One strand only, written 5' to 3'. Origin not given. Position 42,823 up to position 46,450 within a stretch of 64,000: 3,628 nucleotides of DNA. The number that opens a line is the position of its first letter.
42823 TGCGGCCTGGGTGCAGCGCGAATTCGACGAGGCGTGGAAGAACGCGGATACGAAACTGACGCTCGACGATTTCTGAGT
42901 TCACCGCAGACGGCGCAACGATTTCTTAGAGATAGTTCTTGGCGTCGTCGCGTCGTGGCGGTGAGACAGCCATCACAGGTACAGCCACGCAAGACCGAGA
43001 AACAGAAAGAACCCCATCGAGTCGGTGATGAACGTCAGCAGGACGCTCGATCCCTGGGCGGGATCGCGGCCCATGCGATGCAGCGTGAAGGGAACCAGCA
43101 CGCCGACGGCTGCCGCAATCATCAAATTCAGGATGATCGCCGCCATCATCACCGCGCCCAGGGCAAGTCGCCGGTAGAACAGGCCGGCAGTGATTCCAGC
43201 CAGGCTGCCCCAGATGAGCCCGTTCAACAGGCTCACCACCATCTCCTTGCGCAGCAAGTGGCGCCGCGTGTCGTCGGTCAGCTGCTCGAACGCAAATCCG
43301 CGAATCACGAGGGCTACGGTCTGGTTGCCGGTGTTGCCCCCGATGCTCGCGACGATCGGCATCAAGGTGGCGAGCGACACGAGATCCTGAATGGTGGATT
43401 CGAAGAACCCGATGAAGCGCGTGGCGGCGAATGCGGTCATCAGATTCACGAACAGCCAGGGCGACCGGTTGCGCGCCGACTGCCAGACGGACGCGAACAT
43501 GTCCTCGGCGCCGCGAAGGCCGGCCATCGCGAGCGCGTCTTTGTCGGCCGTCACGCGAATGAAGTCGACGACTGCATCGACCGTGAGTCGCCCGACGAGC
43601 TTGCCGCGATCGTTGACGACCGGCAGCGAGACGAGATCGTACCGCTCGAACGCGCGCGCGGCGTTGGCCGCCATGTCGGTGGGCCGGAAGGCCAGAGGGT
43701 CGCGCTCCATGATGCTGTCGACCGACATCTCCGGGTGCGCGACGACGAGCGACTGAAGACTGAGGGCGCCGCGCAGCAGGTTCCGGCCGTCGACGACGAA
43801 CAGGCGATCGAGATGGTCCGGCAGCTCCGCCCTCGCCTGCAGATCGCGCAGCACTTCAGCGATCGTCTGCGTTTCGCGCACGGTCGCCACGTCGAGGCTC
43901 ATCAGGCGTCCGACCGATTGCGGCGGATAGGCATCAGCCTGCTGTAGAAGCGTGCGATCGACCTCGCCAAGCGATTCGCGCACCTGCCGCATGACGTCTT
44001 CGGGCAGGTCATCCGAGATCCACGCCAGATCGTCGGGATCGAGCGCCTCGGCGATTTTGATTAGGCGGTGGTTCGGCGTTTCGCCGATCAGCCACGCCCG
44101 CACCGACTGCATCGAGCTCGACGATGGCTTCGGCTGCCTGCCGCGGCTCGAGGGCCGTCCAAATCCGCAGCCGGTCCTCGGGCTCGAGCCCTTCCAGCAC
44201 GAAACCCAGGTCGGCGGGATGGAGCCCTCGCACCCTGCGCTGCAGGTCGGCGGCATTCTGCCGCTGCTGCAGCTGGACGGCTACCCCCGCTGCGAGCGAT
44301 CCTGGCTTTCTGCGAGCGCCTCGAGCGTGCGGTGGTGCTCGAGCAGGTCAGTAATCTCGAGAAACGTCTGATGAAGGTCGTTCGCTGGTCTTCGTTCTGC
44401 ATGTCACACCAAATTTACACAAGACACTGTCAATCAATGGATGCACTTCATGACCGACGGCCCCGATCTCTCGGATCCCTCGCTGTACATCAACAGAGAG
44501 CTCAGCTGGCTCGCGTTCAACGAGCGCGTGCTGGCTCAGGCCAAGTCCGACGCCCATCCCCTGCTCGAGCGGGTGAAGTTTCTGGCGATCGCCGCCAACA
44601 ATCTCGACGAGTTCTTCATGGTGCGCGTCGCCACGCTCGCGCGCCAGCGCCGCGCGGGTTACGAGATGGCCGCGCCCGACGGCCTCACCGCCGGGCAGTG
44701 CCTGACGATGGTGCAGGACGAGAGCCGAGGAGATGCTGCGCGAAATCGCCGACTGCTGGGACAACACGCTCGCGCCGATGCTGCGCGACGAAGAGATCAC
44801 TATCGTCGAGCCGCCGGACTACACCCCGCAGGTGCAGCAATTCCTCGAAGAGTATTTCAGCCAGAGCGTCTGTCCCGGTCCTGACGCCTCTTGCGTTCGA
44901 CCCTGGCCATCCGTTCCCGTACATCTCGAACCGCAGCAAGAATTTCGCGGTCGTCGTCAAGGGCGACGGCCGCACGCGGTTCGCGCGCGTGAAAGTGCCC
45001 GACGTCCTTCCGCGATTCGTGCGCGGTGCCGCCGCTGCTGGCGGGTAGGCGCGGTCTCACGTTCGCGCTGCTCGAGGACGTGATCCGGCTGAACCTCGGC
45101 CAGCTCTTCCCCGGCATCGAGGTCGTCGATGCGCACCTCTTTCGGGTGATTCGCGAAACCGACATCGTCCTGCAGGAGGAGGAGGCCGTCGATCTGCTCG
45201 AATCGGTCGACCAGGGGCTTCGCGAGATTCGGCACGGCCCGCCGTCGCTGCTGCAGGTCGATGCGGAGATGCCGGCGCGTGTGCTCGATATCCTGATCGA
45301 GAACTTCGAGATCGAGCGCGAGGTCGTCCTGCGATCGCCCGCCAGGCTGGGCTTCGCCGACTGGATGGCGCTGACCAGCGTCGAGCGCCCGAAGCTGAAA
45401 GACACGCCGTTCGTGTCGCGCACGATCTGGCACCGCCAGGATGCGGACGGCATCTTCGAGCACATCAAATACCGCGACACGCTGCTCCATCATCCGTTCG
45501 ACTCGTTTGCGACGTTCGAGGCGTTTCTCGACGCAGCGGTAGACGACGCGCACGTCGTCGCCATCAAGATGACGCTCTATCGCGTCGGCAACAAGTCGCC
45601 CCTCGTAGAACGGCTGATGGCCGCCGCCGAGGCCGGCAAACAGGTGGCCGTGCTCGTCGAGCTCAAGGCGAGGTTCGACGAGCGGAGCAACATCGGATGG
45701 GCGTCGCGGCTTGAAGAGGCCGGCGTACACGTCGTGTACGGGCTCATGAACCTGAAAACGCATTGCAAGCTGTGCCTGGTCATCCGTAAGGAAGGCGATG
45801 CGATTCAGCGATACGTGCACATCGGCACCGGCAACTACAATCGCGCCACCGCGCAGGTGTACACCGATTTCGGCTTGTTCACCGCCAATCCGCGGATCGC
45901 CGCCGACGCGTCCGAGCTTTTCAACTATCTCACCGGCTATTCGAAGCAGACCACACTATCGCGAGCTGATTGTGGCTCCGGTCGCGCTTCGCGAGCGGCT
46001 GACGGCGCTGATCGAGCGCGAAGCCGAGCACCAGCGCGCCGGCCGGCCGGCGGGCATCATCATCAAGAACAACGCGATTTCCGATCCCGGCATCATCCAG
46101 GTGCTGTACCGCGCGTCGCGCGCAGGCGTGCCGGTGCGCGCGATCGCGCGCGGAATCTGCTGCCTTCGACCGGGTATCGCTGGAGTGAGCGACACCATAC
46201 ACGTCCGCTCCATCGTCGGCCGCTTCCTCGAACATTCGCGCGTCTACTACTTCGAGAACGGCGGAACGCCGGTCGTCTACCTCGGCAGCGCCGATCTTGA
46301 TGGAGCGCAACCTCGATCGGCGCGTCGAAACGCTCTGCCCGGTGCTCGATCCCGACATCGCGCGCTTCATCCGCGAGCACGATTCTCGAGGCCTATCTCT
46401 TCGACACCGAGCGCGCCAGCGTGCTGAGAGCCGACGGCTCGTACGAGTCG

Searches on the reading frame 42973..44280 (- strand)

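Call 63: search_protein_families(library=pfam, proteins=[window:42973-44280:-], max_evalue=0.0001)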
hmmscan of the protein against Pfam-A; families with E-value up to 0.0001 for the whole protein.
window:42973-44280:- (435 aa): 3 families
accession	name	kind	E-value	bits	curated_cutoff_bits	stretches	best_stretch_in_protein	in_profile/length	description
PF01769.21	MgtE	-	1.2e-30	106.7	27.6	1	307-430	1-125/125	Divalent cation transporter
PF00571.33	CBS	-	1e-15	58.2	24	1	187-241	1-55/57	CBS domain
PF03448.22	MgtE_N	-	5.8e-08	33.6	25.9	1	59-120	40-101/102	MgtE intracellular N domain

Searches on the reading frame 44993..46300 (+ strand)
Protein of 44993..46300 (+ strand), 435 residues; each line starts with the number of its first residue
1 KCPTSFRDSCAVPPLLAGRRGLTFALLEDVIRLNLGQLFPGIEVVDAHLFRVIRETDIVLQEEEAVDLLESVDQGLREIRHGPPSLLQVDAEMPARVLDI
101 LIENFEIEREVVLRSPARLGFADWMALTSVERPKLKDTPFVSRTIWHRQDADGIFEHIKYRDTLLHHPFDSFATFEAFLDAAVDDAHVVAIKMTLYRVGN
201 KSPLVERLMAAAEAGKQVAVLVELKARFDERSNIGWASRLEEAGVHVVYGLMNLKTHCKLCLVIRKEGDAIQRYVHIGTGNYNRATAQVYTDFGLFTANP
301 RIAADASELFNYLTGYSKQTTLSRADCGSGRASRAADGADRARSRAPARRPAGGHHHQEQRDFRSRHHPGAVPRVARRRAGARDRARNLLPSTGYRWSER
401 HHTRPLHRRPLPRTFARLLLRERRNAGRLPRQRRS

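Call 63: search_protein_families(library=pfam, proteins=[window:44993-46300:+], max_evalue=0.0001)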
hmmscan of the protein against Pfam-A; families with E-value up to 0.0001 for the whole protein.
window:44993-46300:+ (435 aa): 3 families
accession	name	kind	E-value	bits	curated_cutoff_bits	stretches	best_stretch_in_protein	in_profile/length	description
PF17941.7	PP_kinase_C_1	-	1.7e-73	246.1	25.7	1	154-318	2-166/167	Polyphosphate kinase C-terminal domain 1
PF02503.22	PP_kinase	-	6.2e-26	91.6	31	1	2-127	60-183/183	Polyphosphate kinase middle domain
PF13091.12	PLDc_2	-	2.2e-06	28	27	1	190-313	11-131/132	PLD-like domain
